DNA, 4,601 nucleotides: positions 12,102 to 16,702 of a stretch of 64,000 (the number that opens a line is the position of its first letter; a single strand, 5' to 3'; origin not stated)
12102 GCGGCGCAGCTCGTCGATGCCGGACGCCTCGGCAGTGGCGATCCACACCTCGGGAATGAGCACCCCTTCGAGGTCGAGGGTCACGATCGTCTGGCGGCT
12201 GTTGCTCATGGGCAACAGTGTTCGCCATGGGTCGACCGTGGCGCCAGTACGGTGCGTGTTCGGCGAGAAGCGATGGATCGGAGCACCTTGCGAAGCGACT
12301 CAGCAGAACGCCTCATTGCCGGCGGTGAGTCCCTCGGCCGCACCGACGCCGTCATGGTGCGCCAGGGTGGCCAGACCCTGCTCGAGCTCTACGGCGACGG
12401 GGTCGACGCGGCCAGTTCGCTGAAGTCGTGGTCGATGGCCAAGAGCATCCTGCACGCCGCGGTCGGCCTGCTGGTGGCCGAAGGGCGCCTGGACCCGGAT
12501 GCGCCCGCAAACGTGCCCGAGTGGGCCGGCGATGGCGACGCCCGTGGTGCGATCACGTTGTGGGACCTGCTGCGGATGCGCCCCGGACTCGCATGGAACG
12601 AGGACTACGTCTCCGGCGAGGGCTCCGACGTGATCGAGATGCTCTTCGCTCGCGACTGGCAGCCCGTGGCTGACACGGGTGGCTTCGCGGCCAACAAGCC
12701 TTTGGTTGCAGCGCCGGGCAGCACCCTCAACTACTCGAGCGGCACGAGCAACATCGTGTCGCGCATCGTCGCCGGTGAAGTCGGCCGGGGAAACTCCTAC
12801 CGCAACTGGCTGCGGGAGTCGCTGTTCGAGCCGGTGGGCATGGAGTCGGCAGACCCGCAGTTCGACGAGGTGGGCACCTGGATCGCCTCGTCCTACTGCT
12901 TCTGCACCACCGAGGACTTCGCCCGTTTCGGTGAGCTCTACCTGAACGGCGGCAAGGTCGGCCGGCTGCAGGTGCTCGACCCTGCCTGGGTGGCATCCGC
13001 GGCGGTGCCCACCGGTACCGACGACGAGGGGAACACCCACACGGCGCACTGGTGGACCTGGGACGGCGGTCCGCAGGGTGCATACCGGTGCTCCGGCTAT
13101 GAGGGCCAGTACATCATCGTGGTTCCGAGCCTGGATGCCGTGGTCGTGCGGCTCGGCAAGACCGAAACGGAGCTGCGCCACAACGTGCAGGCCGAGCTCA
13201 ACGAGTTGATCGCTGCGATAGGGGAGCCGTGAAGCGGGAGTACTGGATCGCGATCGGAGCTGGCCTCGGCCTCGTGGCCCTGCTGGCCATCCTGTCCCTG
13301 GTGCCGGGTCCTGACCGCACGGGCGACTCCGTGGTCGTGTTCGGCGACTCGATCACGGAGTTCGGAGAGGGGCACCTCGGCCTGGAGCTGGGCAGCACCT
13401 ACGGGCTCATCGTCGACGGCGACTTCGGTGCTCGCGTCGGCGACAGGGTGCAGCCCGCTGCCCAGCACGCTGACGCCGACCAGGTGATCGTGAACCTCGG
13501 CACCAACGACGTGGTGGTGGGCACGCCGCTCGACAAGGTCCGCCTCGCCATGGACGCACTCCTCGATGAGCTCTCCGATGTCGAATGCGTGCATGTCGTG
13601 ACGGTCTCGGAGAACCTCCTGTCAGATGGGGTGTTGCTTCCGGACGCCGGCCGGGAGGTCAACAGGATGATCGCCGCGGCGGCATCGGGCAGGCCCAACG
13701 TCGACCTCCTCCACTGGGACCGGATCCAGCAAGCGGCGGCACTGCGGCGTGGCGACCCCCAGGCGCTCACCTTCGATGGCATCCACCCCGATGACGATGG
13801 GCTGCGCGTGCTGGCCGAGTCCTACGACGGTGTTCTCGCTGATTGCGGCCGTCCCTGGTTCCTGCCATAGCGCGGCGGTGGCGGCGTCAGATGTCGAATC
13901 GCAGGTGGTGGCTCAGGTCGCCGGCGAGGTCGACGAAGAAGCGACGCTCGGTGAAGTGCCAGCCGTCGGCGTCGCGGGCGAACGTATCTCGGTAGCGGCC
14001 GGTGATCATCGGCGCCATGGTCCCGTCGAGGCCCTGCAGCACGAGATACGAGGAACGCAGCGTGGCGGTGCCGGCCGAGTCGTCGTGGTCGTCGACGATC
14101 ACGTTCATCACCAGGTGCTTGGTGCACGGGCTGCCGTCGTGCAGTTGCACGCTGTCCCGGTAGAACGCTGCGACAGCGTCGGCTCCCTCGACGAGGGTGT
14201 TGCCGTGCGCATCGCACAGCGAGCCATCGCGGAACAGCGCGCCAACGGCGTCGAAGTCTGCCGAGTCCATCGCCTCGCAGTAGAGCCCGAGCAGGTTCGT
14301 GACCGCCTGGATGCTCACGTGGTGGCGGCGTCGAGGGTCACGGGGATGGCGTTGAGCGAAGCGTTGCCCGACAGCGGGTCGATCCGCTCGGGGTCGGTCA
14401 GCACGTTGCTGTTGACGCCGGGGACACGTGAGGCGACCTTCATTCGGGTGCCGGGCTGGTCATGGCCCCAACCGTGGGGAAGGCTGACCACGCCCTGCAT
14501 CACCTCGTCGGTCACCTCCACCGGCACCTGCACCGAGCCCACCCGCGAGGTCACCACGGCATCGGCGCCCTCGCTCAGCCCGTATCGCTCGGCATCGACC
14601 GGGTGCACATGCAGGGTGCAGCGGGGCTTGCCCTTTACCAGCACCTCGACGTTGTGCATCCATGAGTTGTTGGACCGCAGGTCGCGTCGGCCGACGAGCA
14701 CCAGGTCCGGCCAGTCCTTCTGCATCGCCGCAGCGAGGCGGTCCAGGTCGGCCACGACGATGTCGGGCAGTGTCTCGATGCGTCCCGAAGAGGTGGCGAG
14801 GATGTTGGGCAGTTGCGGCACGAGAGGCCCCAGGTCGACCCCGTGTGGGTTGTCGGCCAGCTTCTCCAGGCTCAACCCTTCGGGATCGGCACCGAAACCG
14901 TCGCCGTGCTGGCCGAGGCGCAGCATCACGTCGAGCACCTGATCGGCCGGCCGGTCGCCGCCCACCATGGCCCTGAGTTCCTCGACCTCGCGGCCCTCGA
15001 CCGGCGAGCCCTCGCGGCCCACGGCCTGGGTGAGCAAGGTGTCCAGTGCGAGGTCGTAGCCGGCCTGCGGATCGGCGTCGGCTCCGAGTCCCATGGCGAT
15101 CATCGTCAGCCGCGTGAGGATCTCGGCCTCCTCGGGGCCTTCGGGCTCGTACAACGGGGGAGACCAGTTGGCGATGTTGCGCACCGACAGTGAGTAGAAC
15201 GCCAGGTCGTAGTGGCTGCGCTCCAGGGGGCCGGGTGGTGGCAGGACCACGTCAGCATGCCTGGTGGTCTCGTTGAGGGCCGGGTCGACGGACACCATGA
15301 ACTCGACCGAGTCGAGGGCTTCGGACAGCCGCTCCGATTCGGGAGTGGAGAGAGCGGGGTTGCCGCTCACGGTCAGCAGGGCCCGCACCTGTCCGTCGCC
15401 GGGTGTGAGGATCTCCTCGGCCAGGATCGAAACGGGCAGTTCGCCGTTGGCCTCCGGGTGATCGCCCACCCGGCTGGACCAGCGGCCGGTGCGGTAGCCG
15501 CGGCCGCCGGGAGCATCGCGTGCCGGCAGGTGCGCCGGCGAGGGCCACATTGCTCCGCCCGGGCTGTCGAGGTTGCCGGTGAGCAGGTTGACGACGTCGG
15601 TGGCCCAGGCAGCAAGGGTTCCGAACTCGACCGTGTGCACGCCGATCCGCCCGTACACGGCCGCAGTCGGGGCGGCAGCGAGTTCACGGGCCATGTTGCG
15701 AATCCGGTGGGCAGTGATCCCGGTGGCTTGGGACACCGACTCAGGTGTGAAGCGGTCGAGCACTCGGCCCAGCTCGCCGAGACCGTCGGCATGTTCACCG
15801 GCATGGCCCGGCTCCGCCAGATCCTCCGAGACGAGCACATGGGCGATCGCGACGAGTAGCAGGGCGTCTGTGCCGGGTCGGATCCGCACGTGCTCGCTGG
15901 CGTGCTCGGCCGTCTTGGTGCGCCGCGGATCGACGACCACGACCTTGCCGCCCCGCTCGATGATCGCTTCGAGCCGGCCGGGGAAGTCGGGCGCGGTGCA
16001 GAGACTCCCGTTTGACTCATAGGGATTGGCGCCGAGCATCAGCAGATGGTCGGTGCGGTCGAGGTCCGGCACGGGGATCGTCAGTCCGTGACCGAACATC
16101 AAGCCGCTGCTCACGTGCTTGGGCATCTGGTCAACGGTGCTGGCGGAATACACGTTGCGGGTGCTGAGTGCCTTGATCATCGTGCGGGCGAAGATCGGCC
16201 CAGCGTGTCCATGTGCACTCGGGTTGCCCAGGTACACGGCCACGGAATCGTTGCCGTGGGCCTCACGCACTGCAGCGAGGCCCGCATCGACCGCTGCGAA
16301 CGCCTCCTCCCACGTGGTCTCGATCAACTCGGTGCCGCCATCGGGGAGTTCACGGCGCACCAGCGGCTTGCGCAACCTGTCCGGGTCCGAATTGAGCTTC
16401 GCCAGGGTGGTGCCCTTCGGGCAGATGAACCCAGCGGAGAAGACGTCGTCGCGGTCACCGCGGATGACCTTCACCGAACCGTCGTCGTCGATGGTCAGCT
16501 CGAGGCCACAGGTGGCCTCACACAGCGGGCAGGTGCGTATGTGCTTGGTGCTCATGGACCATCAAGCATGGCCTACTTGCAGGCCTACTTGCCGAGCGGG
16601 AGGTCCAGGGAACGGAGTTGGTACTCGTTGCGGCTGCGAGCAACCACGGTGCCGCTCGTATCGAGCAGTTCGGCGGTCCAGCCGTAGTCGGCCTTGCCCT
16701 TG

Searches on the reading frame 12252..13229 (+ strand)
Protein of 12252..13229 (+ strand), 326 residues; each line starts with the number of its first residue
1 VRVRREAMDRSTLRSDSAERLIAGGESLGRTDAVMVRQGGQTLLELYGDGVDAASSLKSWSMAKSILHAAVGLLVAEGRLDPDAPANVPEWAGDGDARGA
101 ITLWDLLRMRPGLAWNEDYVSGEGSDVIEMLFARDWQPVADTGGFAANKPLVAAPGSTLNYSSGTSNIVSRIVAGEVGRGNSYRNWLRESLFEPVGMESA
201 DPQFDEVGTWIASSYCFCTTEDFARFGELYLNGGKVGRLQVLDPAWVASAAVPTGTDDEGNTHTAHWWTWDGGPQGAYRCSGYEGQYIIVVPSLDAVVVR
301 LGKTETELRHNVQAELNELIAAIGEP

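Call 8: search_protein_families(library=pfam, proteins=[window:12252-13229:+], max_evalue=0.001)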
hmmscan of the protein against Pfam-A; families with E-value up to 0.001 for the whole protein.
window:12252-13229:+ (326 aa): 1 family
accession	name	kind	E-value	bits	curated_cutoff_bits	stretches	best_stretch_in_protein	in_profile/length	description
PF00144.29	Beta-lactamase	-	2.7e-28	99.5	27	1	32-309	17-315/329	Beta-lactamase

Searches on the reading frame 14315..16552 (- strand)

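Call 8: search_protein_families(library=pfam, proteins=[window:14315-16552:-], max_evalue=0.001)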
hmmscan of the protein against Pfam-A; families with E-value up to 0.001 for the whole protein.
window:14315-16552:- (745 aa): 3 families
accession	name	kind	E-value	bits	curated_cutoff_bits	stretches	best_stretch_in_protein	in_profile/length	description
PF00384.28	Molybdopterin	-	3.2e-28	99.2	24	1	59-439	1-310/353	Molybdopterin oxidoreductase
PF01568.27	Molydop_binding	-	9.9e-25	87.2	26.8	1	617-736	1-109/110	Molydopterin dinucleotide binding domain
PF04879.21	Molybdop_Fe4S4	-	1.9e-07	31.4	22.7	1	7-52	7-51/55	Molybdopterin oxidoreductase Fe4S4 domain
